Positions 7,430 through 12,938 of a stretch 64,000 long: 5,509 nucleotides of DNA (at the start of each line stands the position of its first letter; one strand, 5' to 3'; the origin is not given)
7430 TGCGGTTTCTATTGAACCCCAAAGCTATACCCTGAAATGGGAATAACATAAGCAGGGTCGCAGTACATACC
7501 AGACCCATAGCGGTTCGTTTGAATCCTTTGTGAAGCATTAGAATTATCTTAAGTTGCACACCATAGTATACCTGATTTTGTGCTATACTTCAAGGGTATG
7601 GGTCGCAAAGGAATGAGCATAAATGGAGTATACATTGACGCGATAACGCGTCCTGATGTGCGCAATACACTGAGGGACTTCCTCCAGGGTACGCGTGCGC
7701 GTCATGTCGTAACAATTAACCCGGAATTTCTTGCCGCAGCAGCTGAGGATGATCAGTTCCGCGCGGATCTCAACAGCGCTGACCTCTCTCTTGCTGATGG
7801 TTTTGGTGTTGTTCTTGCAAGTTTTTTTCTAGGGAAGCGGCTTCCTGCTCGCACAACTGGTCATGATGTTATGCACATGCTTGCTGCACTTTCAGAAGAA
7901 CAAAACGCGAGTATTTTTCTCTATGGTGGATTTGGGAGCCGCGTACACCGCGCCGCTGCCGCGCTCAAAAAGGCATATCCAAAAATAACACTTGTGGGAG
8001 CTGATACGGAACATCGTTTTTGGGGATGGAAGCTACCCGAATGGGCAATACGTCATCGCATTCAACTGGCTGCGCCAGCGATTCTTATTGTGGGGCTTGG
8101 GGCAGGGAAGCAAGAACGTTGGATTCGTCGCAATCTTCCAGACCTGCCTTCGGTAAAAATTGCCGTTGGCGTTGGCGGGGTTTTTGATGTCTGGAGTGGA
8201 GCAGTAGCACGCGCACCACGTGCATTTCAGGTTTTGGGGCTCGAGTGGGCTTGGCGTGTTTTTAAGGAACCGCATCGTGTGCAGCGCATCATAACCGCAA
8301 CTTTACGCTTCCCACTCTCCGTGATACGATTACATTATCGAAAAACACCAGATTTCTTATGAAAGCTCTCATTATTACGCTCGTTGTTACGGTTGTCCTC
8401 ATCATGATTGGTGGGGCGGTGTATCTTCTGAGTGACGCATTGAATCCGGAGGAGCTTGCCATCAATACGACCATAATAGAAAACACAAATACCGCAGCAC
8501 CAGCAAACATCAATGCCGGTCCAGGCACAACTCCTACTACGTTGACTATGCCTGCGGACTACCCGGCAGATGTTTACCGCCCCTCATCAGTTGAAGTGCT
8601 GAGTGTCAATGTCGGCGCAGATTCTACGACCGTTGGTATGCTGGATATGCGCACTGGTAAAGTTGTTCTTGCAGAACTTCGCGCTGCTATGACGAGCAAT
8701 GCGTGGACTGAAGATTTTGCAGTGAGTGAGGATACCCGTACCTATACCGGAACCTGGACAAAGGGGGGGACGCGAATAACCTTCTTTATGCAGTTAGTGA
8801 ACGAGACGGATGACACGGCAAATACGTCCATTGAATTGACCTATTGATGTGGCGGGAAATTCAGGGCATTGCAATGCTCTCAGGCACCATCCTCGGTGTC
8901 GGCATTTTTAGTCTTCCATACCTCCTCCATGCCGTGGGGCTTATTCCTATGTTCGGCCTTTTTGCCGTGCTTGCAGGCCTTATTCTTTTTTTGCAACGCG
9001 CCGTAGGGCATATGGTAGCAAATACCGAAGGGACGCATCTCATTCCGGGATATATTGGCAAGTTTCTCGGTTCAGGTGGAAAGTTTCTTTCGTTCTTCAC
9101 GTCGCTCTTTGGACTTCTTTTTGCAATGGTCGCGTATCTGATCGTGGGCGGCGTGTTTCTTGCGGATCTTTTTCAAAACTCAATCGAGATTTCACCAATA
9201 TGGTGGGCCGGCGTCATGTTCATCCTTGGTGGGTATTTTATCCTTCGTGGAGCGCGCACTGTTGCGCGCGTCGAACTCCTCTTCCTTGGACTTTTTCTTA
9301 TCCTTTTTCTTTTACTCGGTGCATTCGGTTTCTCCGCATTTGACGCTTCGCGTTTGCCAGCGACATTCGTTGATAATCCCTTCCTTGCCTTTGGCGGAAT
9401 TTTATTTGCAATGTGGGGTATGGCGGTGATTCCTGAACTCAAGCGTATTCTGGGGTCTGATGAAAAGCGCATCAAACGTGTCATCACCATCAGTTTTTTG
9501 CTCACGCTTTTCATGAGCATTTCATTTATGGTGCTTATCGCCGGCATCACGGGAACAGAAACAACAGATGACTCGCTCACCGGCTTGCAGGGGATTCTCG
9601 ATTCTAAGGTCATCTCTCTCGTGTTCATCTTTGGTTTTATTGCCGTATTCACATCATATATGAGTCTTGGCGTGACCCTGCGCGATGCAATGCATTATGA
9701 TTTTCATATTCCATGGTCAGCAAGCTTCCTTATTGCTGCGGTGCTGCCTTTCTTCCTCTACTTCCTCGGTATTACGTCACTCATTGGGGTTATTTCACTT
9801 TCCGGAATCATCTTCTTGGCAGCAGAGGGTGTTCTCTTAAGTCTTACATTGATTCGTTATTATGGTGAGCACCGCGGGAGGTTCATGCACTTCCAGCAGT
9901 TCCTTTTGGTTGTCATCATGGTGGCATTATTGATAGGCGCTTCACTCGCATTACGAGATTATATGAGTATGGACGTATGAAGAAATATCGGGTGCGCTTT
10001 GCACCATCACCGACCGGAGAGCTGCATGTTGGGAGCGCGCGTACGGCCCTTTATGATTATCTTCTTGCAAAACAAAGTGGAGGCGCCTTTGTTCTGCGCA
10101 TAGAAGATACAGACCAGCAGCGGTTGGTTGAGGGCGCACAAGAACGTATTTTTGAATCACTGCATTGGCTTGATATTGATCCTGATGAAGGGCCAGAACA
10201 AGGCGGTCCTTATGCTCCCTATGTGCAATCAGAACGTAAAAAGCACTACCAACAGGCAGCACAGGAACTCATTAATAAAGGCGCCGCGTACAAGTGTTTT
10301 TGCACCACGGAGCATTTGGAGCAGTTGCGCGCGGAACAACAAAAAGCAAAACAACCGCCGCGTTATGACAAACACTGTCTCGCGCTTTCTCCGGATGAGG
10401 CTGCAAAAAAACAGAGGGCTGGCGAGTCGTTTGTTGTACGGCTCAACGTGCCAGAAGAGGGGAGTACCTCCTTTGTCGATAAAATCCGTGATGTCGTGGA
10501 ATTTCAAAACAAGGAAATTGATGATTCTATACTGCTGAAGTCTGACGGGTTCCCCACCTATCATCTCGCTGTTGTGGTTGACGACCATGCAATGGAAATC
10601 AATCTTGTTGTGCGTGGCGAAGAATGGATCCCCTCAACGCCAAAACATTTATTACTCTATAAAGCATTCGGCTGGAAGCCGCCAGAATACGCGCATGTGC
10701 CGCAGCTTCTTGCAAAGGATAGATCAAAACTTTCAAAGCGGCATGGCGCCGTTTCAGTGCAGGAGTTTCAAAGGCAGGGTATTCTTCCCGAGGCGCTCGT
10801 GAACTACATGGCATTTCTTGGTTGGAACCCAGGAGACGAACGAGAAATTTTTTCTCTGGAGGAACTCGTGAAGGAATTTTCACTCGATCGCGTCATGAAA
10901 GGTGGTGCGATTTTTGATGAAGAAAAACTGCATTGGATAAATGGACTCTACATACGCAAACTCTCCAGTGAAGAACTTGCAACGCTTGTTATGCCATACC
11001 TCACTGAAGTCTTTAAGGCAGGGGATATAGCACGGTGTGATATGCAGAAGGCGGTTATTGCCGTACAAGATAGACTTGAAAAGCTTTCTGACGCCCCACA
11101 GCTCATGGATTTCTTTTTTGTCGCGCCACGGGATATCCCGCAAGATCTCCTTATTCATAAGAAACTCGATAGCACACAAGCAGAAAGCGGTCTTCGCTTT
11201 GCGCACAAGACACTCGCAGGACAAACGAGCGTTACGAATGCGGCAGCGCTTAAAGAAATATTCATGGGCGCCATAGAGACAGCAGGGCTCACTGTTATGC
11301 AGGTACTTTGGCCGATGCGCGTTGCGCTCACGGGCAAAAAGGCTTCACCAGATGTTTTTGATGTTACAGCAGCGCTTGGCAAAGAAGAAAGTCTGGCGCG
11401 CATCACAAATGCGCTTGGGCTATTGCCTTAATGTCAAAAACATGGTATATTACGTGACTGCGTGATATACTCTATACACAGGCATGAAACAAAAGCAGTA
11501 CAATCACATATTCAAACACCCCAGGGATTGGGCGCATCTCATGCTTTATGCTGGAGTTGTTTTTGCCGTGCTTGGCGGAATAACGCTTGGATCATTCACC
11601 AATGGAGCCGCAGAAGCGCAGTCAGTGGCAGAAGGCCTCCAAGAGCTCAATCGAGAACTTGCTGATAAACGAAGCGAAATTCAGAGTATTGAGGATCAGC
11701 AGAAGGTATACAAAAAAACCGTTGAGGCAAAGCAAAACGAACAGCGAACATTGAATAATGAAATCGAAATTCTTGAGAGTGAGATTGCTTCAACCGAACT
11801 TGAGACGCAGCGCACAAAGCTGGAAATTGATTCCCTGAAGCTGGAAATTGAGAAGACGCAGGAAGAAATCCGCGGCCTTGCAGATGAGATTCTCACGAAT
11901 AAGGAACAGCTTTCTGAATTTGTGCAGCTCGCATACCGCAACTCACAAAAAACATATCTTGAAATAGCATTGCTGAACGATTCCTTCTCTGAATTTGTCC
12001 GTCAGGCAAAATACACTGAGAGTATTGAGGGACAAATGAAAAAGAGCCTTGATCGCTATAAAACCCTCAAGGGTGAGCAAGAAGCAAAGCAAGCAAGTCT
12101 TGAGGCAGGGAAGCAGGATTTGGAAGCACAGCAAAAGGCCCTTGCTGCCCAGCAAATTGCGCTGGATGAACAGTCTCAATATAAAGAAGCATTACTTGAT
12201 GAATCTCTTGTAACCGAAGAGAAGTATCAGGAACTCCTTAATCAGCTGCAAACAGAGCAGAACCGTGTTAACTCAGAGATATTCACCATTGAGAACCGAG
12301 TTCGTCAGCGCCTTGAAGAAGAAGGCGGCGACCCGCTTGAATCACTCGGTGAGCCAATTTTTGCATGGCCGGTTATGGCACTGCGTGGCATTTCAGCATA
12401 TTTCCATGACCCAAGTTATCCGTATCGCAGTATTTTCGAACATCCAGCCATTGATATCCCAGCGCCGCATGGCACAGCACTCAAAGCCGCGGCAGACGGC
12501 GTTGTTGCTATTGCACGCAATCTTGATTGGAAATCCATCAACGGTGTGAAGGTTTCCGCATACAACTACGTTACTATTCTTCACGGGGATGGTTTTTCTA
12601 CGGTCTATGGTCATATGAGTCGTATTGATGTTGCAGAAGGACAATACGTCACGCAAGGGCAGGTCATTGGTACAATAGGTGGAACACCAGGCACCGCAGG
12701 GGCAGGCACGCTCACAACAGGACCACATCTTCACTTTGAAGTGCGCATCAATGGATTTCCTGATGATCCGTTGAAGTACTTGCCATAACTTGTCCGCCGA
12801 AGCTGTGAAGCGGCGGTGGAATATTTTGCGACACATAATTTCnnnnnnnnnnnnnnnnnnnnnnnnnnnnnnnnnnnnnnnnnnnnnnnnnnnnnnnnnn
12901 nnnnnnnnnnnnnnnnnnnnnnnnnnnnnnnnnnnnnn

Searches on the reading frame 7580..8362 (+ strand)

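Call 37: search_protein_families(library=pfam, proteins=[window:7580-8362:+], max_evalue=0.00001)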
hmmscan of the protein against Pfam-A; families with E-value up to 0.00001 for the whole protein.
window:7580-8362:+ (260 aa): 1 family
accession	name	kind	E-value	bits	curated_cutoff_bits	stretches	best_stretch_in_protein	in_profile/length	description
PF03808.19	Glyco_tran_WecG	-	2.9e-45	154.5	27.4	1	67-237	1-167/168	Glycosyl transferase WecG/TagA/CpsF family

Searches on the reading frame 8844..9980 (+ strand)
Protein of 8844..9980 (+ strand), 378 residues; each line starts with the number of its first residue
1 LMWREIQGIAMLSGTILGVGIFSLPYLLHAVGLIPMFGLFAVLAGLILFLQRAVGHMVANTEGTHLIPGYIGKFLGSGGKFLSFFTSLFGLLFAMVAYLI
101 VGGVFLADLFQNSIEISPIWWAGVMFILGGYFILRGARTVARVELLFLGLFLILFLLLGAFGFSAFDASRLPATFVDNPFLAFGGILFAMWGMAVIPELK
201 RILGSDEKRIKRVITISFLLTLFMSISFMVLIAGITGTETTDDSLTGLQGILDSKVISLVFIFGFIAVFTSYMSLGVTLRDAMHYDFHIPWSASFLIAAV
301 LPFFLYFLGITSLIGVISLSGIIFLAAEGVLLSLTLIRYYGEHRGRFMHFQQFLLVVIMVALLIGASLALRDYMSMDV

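Call 37: search_protein_families(library=pfam, proteins=[window:8844-9980:+], max_evalue=0.00001)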
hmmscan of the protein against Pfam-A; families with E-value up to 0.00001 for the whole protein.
window:8844-9980:+ (378 aa): 1 family
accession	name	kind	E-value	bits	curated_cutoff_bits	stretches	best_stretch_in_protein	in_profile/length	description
PF03222.19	Trp_Tyr_perm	-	6.9e-11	42.3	22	1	7-288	7-305/393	Tryptophan/tyrosine permease family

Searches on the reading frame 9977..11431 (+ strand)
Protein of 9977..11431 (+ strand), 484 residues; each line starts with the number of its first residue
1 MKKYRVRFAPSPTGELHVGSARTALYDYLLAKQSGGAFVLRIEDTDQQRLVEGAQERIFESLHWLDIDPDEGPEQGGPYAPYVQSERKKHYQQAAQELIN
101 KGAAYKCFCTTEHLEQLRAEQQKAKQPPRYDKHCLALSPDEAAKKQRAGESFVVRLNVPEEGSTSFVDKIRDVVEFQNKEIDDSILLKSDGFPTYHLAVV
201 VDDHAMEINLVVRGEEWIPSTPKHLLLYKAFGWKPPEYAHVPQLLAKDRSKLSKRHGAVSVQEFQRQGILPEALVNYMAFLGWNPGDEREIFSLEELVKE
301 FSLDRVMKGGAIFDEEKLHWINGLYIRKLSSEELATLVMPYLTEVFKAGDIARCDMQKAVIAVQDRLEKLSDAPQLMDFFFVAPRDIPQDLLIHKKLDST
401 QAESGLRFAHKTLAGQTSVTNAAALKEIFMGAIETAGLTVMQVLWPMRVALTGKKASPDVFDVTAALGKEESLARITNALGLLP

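Call 37: search_protein_families(library=pfam, proteins=[window:9977-11431:+], max_evalue=0.00001)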
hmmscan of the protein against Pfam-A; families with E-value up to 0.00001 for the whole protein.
window:9977-11431:+ (484 aa): 2 families
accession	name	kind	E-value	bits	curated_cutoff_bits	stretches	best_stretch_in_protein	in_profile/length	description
PF00749.27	tRNA-synt_1c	-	8.1e-107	357.2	23.4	1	5-320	3-314/314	tRNA synthetases class I (E and Q), catalytic domain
PF19269.4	Anticodon_2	-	2.5e-29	102.9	23.6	1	333-480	1-141/141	Anticodon binding domain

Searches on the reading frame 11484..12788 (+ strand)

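Call 37: search_protein_families(library=pfam, proteins=[window:11484-12788:+], max_evalue=0.00001)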
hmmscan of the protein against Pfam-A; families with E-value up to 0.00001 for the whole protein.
window:11484-12788:+ (434 aa): 1 family
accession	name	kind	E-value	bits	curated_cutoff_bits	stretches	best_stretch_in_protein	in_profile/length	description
PF01551.29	Peptidase_M23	-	1.6e-25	89.5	28.7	1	320-429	3-96/96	Peptidase family M23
